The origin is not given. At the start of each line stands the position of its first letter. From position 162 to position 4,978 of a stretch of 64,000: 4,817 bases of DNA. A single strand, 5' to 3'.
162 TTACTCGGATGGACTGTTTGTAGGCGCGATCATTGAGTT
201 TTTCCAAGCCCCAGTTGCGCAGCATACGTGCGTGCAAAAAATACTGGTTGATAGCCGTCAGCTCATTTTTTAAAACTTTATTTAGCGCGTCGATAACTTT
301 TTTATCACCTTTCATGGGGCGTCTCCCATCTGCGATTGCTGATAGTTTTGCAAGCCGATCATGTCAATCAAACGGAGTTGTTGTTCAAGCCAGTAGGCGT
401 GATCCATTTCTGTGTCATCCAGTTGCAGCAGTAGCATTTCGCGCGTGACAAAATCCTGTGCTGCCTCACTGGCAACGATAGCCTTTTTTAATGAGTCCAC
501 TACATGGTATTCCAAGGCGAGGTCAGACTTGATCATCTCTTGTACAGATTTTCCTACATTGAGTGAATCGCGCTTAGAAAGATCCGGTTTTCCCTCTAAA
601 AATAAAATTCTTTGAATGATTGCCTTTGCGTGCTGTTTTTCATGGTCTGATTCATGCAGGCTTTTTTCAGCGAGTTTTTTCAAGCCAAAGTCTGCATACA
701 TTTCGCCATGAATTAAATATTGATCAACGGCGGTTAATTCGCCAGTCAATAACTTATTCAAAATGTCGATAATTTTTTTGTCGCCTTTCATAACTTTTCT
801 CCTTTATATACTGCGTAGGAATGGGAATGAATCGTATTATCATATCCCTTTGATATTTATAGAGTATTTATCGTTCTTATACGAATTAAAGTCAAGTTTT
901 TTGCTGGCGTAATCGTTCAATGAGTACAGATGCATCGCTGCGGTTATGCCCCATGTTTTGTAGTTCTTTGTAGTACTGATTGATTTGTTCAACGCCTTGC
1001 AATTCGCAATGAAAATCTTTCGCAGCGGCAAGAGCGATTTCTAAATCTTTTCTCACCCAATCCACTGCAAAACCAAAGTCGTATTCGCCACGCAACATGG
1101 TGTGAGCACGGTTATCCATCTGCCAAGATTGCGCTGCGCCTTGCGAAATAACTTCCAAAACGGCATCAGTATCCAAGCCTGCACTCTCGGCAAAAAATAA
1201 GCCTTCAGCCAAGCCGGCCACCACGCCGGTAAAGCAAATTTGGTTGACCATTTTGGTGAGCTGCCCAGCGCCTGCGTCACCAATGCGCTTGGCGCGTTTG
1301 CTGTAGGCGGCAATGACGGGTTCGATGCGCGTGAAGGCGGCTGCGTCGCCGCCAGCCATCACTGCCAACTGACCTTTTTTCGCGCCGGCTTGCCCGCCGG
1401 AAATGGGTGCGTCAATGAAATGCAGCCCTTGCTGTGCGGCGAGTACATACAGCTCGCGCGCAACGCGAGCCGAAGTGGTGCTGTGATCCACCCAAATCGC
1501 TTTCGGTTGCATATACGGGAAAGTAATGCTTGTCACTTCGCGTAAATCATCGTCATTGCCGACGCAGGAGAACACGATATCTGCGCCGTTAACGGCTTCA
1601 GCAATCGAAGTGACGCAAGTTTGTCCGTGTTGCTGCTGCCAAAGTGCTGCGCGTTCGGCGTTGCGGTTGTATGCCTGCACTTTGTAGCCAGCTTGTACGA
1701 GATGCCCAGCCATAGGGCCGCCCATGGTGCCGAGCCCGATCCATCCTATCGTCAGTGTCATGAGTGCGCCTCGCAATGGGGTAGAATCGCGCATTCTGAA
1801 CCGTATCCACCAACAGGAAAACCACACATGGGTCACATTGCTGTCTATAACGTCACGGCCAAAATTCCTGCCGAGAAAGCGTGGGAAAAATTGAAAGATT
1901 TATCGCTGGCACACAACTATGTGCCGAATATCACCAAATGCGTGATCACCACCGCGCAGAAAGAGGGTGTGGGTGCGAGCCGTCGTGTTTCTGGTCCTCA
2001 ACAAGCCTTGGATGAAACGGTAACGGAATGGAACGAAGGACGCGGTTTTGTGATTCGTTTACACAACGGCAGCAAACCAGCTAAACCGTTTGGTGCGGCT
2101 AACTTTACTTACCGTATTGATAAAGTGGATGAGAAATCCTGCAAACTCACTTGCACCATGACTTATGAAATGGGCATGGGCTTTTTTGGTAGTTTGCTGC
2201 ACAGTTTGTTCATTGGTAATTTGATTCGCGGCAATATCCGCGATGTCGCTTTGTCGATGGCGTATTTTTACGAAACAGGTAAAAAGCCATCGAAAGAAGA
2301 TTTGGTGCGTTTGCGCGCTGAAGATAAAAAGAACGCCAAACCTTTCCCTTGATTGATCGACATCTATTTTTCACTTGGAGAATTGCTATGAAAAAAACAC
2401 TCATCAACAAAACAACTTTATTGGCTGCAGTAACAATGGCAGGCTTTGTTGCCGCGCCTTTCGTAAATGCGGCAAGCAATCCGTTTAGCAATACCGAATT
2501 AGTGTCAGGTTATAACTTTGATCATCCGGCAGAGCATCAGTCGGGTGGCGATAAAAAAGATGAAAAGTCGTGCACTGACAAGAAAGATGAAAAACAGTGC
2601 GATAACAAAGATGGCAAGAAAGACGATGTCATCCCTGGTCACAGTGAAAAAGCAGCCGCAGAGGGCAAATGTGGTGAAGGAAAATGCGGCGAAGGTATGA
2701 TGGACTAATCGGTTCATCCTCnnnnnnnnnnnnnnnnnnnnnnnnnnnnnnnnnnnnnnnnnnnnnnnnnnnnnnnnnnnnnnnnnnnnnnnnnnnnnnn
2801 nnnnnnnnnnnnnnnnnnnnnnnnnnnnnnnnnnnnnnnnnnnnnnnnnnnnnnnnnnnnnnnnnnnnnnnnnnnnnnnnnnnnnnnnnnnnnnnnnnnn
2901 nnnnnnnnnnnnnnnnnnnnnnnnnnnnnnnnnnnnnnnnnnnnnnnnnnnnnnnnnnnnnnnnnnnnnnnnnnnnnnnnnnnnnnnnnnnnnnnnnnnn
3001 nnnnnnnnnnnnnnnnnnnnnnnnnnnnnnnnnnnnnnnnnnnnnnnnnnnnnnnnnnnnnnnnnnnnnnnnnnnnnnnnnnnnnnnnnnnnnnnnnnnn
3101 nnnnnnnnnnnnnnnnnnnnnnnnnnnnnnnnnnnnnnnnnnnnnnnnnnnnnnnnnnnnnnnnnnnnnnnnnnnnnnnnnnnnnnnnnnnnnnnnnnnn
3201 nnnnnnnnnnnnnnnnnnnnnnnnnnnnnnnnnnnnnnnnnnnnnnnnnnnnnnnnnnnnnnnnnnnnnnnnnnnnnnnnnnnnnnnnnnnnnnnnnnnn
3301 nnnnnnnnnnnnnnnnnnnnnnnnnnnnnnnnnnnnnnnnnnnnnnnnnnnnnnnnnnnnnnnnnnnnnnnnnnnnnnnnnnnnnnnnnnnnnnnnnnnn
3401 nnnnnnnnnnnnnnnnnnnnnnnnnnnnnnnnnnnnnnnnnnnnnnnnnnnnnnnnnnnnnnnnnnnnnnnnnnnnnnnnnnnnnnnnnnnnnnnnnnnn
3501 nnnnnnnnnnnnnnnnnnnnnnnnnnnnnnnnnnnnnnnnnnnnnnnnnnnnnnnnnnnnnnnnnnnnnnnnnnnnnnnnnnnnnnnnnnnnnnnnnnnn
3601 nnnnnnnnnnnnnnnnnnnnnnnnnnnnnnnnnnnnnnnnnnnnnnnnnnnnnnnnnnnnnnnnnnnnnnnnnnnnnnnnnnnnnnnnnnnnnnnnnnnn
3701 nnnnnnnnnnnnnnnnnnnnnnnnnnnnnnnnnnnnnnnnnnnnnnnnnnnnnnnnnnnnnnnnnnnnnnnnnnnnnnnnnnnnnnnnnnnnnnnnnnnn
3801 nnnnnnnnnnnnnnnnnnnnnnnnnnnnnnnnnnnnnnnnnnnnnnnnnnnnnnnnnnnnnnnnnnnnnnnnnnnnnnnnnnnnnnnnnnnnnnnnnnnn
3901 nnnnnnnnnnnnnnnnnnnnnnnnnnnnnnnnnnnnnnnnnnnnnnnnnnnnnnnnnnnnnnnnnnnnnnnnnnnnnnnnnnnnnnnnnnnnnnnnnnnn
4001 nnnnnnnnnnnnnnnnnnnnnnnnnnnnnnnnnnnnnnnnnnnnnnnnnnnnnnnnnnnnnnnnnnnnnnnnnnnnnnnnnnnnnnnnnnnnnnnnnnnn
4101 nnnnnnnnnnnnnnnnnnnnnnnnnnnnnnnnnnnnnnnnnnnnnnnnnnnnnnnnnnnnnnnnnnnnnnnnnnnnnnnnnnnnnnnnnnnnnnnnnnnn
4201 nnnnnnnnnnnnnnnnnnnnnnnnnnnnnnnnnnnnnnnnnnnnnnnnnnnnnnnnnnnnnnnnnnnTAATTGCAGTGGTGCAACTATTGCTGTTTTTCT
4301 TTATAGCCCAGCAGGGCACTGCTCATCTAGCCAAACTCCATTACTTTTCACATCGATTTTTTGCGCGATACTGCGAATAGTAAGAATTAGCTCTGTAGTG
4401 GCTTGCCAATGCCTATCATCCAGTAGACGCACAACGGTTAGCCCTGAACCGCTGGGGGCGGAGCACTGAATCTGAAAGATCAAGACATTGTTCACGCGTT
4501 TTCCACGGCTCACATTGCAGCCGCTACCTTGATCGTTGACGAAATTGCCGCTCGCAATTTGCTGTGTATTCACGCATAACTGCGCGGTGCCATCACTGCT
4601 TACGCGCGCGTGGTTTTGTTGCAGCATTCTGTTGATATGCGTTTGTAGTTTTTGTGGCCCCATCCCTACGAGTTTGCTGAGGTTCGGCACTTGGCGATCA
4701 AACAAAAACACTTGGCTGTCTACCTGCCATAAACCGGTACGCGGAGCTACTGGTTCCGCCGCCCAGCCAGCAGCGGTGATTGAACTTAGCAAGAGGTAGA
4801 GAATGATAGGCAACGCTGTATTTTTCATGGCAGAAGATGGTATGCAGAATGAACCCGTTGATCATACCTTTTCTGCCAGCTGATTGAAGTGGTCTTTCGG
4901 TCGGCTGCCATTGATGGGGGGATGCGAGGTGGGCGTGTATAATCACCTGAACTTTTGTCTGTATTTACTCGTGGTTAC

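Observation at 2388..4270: Compact MNIO (DUF692) RiPP cluster: secreted EGKCG peptide + DUF692 + DUF2063 (HvfABC/bufferin-like metallophore system)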

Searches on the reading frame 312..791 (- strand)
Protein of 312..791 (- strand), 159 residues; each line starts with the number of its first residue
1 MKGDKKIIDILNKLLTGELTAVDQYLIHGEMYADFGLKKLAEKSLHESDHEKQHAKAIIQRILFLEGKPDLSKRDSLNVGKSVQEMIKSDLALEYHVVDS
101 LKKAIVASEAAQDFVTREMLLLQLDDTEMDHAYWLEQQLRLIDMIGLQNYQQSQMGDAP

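Call 3: search_protein_families(library=pfam, proteins=[window:312-791:-], max_evalue=0.01)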
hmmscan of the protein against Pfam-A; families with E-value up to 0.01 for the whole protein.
window:312-791:- (159 aa): 2 families
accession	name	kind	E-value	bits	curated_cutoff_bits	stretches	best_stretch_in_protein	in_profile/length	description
PF00210.30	Ferritin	-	4.3e-29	101.7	24.5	1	8-144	1-141/142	Ferritin-like domain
PF02915.23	Rubrerythrin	-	0.0067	17.2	22.8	0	9-86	1-78/137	Rubrerythrin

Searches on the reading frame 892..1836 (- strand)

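Call 3: search_protein_families(library=pfam, proteins=[window:892-1836:-], max_evalue=0.01)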
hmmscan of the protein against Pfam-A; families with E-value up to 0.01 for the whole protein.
window:892-1836:- (314 aa): 9 families
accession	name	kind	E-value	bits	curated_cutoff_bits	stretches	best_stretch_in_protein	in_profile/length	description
PF03446.21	NAD_binding_2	-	1.1e-46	159.2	21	1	29-183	1-157/161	NAD binding domain of 6-phosphogluconate dehydrogenase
PF14833.11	NAD_binding_11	-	9.5e-30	103.8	30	1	189-307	1-120/122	NAD-binding of NADP-dependent 3-hydroxyisobutyrate dehydrogenase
PF03807.23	F420_oxidored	-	3e-10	41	21.6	1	29-93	1-68/94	NADP oxidoreductase coenzyme F420-dependent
PF01488.26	Shikimate_DH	-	2.8e-07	31.1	24.3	1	27-98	12-89/138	Shikimate / quinate 5-dehydrogenase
PF02826.25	2-Hacid_dh_C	-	1.8e-06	27.9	25.1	1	23-118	32-126/178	D-isomer specific 2-hydroxyacid dehydrogenase, NAD binding domain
PF13460.12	NAD_binding_10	-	6.5e-05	23.3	27.2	1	36-104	4-80/184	NAD(P)H-binding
PF02737.24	3HCDH_N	-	0.00045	20.6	22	1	30-77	2-49/180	3-hydroxyacyl-CoA dehydrogenase, NAD binding domain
PF03720.21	UDPG_MGDP_dh_C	-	0.0043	17.8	30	1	43-95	23-75/103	UDP-glucose/GDP-mannose dehydrogenase family, UDP binding domain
PF02558.23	ApbA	-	0.0046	17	22.2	1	31-75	2-44/150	Ketopantoate reductase PanE/ApbA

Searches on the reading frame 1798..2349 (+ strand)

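Call 3: search_protein_families(library=pfam, proteins=[window:1798-2349:+], max_evalue=0.01)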
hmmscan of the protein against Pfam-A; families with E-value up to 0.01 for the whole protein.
window:1798-2349:+ (184 aa): 2 families
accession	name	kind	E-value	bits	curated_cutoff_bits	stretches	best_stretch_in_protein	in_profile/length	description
PF10604.15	Polyketide_cyc2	-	2.8e-12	47.5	27.4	1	18-149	7-132/142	Polyketide cyclase / dehydrase and lipid transport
PF08982.17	AtaL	-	0.009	16.2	27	0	24-126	17-103/143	Acetylaranotin biosynthesis cluster protein L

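Call 4: search_protein_families(library=ncbifam, proteins=[window:1798-2349:+], max_evalue=0.01)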
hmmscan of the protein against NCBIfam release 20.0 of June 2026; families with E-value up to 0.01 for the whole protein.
window:1798-2349:+ (184 aa): 0 families

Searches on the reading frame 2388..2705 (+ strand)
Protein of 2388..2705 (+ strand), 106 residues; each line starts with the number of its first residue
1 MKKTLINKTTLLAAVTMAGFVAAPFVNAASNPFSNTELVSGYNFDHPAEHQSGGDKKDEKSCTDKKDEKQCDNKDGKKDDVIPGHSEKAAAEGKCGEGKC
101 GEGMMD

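Call 3: search_protein_families(library=pfam, proteins=[window:2388-2705:+], max_evalue=0.01)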
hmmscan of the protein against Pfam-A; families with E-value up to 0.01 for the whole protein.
window:2388-2705:+ (106 aa): 0 families

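Call 4: search_protein_families(library=ncbifam, proteins=[window:2388-2705:+], max_evalue=0.01)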
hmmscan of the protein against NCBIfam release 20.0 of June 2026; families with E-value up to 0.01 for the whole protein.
window:2388-2705:+ (106 aa): 2 families
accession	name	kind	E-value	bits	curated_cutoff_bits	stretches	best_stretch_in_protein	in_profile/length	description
NF050137.2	KCGExKCG_twice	domain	3.4e-05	23.4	19.5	1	84-103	10-29/29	HvfA family oxazolone/thioamide-modified RiPP metallophore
NF050188.1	OxThioModRiPPHvfA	equivalog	0.001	19.6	95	1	5-101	4-94/96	oxazolone/thioamide-modified RiPP metallophore HvfA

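Call 17: find_homologous_proteins(query=window:2388-2705:+, max_evalue=0.001)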
Query window:2388-2705:+ (106 aa): 37 proteins with E <= 0.001 among 159 candidates.
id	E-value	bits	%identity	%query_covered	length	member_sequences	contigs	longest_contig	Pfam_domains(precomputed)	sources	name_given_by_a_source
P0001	1.1e-64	233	100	100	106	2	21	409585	-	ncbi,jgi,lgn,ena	ncbi:MAG: hypothetical protein R3E63_05130 [Pseudomonadales bacterium]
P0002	5.0e-50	186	79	100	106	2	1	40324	-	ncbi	-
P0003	8.3e-39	150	69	98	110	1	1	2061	-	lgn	-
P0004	1.3e-35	140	65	100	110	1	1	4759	-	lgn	-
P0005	1.6e-35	140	67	99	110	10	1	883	-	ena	-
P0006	1.9e-22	98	58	99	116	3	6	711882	-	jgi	jgi:uncharacterized low-complexity protein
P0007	8.8e-22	95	56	100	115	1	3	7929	-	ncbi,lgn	-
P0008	3.6e-21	93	50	98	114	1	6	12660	-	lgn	-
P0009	5.1e-21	93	55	100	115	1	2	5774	-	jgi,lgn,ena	-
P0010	6.6e-20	89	49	98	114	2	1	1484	-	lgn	-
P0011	5.0e-18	83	50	100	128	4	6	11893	-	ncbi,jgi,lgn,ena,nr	ncbi:MAG TPA: hypothetical protein PK244_10090 [Pseudomonadales bacterium]|nr:hypothetical protein [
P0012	9.1e-17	79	48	100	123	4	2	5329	-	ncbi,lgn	-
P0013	2.7e-16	78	49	98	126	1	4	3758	-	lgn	-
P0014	4.6e-16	77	50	98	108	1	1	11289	-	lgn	-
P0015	1.9e-15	75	46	100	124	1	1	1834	-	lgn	-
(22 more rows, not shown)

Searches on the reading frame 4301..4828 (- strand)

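Call 3: search_protein_families(library=pfam, proteins=[window:4301-4828:-], max_evalue=0.01)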
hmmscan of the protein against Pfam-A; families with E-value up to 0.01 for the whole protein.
window:4301-4828:- (175 aa): 1 family
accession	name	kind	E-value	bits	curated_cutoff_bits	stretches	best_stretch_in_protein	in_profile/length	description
PF12276.13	DUF3617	-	7.7e-07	30.3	24.5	1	30-171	2-106/106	Protein of unknown function (DUF3617)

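Call 4: search_protein_families(library=ncbifam, proteins=[window:4301-4828:-], max_evalue=0.01)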
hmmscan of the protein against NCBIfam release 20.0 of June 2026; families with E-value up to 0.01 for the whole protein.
window:4301-4828:- (175 aa): 0 families
